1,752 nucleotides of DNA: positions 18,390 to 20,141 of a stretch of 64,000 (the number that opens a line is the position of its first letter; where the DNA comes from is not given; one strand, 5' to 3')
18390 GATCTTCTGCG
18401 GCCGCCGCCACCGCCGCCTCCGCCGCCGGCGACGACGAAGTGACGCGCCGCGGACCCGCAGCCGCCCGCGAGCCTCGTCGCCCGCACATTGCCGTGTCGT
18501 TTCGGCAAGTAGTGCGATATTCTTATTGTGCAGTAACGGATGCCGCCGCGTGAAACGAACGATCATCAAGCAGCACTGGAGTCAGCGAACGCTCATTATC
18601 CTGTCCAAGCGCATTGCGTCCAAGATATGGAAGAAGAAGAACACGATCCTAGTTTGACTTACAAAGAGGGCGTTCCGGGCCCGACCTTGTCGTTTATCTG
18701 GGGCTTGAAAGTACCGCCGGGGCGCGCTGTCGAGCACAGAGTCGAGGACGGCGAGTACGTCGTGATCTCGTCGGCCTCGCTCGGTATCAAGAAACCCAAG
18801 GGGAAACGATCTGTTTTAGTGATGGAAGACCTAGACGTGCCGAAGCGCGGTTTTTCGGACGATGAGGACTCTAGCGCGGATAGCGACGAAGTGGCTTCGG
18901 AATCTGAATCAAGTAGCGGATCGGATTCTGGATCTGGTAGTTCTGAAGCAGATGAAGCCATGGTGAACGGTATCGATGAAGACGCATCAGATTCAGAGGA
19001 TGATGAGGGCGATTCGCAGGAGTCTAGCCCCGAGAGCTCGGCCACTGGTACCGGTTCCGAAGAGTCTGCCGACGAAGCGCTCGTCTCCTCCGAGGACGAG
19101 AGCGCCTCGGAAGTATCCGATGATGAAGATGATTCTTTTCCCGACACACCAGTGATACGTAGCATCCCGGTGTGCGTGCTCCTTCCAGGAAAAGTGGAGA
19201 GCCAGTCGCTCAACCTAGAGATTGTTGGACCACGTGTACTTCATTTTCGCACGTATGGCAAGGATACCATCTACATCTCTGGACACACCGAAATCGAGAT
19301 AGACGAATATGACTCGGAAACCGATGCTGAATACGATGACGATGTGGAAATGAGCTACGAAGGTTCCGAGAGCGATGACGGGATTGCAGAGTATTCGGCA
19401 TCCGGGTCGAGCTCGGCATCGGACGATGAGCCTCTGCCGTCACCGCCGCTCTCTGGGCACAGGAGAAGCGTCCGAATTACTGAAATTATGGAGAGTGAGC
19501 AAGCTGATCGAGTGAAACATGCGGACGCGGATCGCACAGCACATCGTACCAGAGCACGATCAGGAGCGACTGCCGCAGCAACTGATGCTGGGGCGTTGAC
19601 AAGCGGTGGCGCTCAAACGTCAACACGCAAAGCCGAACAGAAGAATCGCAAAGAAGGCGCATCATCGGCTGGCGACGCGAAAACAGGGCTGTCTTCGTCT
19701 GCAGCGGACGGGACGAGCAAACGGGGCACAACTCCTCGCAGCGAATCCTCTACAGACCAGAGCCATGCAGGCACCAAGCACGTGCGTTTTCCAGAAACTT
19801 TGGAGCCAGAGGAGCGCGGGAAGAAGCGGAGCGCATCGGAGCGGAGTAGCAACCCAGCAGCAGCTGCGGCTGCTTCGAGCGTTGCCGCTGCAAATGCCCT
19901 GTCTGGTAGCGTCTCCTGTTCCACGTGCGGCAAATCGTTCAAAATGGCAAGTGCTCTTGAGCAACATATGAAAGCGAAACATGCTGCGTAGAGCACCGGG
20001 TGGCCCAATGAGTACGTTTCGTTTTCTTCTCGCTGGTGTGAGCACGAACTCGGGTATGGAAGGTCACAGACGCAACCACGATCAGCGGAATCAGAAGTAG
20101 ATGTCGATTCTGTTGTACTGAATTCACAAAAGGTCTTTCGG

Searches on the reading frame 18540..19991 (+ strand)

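Call 29: search_protein_families(library=pfam, proteins=[window:18540-19991:+], max_evalue=0.001)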
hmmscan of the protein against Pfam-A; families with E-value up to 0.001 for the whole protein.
window:18540-19991:+ (483 aa): 3 families
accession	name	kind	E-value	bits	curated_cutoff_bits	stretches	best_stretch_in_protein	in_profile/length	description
PF17800.7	NPL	-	1.8e-11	45.1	23.4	1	53-250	1-93/94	Nucleoplasmin-like domain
PF00096.32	zf-C2H2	-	9.5e-05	23.1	25.2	1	459-481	2-23/23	Zinc finger, C2H2 type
PF13912.12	zf-C2H2_6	-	0.00037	20.9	25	1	460-482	4-26/27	C2H2-type zinc finger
